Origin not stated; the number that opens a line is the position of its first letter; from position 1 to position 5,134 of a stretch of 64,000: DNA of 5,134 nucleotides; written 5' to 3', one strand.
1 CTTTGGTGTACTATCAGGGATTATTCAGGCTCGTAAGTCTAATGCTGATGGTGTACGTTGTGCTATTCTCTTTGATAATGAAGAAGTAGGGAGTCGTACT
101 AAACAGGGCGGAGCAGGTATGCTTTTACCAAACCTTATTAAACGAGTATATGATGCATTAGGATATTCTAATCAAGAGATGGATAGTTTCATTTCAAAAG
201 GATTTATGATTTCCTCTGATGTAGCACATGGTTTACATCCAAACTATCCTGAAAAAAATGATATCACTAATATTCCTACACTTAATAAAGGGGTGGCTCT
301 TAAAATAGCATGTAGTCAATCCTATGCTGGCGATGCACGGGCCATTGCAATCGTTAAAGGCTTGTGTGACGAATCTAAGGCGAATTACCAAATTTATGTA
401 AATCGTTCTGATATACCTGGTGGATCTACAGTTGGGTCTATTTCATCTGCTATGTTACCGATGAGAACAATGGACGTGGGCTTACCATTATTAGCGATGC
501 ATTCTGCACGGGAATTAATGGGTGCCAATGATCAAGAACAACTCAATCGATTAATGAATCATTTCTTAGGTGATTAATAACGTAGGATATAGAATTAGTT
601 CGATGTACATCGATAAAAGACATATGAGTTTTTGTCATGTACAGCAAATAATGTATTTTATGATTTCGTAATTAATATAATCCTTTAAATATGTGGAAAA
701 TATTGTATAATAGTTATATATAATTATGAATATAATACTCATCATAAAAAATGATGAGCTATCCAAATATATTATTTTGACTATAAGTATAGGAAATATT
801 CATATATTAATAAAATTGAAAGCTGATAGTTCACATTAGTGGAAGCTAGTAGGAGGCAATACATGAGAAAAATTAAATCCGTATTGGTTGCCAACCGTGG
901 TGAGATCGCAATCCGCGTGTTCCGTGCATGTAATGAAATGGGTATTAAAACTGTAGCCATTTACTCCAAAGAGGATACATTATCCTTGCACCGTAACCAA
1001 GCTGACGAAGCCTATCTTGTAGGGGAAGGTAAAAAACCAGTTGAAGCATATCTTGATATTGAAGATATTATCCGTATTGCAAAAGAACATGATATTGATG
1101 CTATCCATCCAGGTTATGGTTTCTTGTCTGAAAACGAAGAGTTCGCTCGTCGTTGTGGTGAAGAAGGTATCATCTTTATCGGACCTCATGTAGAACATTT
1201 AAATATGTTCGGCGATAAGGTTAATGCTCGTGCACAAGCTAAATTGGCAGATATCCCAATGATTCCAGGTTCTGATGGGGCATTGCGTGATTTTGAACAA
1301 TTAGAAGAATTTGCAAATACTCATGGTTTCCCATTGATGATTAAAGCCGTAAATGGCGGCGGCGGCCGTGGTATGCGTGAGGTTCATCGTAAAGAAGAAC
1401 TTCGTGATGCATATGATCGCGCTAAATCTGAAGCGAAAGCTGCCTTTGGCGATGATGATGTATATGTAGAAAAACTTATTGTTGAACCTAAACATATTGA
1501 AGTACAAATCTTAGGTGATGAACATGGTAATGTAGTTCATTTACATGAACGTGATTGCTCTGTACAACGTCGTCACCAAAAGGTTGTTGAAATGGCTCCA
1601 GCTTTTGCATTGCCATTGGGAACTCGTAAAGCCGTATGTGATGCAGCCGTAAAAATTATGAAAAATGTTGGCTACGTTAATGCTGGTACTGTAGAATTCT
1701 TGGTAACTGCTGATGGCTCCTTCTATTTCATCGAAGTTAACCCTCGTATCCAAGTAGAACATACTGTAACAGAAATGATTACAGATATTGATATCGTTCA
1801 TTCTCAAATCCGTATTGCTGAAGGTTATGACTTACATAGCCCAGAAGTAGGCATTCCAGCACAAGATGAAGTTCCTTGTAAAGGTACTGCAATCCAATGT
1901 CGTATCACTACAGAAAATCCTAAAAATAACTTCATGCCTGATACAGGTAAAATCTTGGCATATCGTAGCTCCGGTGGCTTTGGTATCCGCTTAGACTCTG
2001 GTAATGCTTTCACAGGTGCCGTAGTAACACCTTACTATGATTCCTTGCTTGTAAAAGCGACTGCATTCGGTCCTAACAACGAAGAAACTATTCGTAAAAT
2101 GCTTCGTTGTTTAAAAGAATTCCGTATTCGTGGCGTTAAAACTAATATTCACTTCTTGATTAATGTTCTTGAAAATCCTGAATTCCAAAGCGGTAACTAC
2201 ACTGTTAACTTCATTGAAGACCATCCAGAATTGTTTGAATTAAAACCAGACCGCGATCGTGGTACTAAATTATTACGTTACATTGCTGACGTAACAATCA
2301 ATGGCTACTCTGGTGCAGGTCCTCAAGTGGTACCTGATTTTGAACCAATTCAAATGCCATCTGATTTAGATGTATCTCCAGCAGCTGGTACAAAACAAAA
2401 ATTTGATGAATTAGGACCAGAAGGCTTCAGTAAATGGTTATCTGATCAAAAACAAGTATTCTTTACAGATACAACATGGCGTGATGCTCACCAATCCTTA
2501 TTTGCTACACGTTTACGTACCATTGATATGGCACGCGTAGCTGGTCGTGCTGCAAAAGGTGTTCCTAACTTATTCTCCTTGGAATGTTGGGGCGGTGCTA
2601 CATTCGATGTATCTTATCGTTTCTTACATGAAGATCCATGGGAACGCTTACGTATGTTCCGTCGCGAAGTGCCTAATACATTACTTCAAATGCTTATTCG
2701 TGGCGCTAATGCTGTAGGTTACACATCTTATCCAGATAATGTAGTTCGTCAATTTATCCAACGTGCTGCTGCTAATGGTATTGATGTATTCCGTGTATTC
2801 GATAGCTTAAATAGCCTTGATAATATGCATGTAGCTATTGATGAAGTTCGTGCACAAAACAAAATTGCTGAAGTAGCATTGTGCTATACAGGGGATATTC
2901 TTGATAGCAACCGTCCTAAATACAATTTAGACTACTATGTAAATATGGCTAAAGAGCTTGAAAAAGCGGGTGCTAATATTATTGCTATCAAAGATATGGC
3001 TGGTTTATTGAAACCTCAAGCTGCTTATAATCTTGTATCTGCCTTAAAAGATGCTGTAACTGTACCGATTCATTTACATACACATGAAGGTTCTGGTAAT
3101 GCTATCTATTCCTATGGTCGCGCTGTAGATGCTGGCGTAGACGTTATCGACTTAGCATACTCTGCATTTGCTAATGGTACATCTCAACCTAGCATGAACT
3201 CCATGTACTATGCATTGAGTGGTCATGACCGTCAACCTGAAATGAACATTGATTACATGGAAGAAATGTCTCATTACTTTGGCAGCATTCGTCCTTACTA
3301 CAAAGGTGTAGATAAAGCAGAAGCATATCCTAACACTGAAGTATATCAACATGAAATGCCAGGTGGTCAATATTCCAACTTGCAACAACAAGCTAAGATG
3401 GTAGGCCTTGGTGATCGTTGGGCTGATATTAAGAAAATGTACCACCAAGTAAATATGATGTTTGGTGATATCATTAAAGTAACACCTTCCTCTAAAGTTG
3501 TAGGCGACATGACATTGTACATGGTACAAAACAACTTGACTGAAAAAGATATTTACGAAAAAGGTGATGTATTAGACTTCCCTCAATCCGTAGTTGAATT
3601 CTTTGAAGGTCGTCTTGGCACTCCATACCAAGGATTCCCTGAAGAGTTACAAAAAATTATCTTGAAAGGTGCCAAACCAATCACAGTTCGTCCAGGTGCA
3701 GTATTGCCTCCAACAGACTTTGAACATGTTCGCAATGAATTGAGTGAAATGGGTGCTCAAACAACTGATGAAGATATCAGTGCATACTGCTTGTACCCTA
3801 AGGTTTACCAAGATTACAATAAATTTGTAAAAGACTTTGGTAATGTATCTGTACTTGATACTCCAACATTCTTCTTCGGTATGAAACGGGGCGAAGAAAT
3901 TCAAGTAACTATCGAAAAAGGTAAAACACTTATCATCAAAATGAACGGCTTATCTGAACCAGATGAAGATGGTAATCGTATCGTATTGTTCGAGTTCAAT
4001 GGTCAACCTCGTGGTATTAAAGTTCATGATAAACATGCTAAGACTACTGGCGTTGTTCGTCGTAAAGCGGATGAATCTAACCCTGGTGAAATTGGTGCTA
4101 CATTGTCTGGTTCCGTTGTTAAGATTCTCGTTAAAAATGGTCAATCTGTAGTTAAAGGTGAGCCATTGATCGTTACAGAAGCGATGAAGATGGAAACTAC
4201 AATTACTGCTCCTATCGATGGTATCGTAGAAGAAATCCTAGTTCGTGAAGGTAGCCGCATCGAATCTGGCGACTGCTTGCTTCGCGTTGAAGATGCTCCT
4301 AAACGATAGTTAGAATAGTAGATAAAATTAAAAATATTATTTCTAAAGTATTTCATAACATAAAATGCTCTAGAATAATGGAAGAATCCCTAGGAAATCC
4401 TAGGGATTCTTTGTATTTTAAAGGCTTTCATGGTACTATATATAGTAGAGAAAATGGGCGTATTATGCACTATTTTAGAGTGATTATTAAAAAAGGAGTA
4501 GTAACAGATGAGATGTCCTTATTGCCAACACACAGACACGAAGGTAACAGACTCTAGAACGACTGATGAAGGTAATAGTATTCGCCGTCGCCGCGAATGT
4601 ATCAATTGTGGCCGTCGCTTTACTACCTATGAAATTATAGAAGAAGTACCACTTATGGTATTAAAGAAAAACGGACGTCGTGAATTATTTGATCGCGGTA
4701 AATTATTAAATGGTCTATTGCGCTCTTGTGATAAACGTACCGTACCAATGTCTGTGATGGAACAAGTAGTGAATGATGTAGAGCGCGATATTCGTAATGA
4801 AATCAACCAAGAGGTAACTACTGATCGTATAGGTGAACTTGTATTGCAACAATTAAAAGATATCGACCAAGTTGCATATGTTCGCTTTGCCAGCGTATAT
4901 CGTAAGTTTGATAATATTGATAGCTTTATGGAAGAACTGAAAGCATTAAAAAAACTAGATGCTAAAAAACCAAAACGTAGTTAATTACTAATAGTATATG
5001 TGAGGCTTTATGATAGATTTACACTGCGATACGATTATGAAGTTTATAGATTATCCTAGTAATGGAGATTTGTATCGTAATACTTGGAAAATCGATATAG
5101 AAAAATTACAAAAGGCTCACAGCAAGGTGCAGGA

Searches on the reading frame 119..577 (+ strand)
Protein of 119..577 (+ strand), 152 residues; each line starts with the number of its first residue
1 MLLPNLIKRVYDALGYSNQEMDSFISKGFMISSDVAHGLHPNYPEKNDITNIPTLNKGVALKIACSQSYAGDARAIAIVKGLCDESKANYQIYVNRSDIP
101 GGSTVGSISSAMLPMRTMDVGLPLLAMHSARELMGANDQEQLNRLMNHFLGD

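Call 50: search_protein_families(library=pfam, proteins=[window:119-577:+], max_evalue=1e-8)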
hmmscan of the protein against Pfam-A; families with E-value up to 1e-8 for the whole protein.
window:119-577:+ (152 aa): 1 family
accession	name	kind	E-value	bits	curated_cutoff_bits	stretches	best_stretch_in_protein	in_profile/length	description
PF02127.20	Peptidase_M18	-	3.2e-37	128.8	24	1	2-149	284-431/432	Aminopeptidase I zinc metalloprotease (M18)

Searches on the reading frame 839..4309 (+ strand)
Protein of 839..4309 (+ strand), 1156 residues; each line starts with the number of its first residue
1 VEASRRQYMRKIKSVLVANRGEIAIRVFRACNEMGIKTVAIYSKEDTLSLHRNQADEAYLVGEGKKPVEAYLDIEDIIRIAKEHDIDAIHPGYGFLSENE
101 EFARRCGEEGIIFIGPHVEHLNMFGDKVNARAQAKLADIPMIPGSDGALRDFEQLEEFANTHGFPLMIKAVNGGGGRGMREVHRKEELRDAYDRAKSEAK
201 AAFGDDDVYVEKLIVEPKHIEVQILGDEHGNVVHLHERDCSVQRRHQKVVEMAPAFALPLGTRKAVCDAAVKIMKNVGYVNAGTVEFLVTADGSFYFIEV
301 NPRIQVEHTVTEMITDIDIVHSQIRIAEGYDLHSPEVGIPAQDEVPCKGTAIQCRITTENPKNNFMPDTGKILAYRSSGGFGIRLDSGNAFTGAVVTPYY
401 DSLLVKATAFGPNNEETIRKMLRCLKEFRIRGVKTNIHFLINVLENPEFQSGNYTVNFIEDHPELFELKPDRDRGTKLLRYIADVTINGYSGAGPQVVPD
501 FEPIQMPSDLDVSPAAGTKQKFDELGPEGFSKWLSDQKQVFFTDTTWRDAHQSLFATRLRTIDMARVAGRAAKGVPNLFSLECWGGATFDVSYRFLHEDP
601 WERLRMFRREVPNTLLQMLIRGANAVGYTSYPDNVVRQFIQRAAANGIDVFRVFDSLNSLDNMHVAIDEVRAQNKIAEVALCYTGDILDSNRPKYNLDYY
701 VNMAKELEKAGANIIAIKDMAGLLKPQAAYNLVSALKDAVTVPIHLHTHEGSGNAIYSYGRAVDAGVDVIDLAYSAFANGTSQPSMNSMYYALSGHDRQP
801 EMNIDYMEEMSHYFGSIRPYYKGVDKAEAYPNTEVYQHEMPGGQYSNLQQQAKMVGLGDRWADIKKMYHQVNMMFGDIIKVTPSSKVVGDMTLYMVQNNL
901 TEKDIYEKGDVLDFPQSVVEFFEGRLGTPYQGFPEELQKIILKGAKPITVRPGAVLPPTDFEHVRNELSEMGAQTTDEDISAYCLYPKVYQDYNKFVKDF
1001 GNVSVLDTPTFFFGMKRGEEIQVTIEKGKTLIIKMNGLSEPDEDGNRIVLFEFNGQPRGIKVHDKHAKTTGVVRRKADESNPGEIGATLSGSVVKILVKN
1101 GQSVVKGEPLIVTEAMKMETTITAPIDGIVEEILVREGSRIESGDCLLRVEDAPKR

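Call 50: search_protein_families(library=pfam, proteins=[window:839-4309:+], max_evalue=1e-8)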
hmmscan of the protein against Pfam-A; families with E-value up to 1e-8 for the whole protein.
window:839-4309:+ (1156 aa): 9 families
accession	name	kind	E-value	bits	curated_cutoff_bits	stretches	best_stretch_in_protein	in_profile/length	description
PF02436.23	PYC_OADA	-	1.3e-80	270.3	27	1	835-1034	1-201/201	Conserved carboxylase domain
PF02786.22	CPSase_L_D2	-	1.6e-72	243.9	19.8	1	126-333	1-209/211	Carbamoyl-phosphate synthase L chain, ATP binding domain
PF00289.28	Biotin_carb_N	-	6.5e-45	152.6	25.5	1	12-120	2-109/110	Biotin carboxylase, N-terminal domain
PF02785.25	Biotin_carb_C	-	4.5e-32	110.8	32.4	1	353-460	1-107/108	Biotin carboxylase C-terminal domain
PF00364.28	Biotin_lipoyl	-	6.3e-17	61.6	22.1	1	1085-1149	8-72/73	Biotin-requiring enzyme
PF07478.18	Dala_Dala_lig_C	-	5.7e-14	52.5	24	1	153-302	26-174/204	D-ala D-ala ligase C-terminus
PF00682.25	HMGL-like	-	2.6e-11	43.9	29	1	696-804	140-250/260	HMGL-like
PF02222.28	ATP-grasp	-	1.3e-10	41.7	27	1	150-304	17-163/179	ATP-grasp domain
PF13533.13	Biotin_lipoyl_2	-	2.8e-09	37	29.8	0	1121-1150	2-31/32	Biotin-lipoyl like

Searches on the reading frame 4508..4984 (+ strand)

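Call 50: search_protein_families(library=pfam, proteins=[window:4508-4984:+], max_evalue=1e-8)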
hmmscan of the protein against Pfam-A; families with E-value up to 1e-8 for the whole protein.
window:4508-4984:+ (158 aa): 2 families
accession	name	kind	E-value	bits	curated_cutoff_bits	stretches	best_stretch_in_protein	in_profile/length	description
PF22811.2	Zn_ribbon_NrdR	-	1e-21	77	27.2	1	1-42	1-42/42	Transcriptional repressor NrdR-like, N-terminal domain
PF03477.21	ATP-cone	-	3.1e-21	76.1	25.8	1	50-136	2-87/88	ATP cone domain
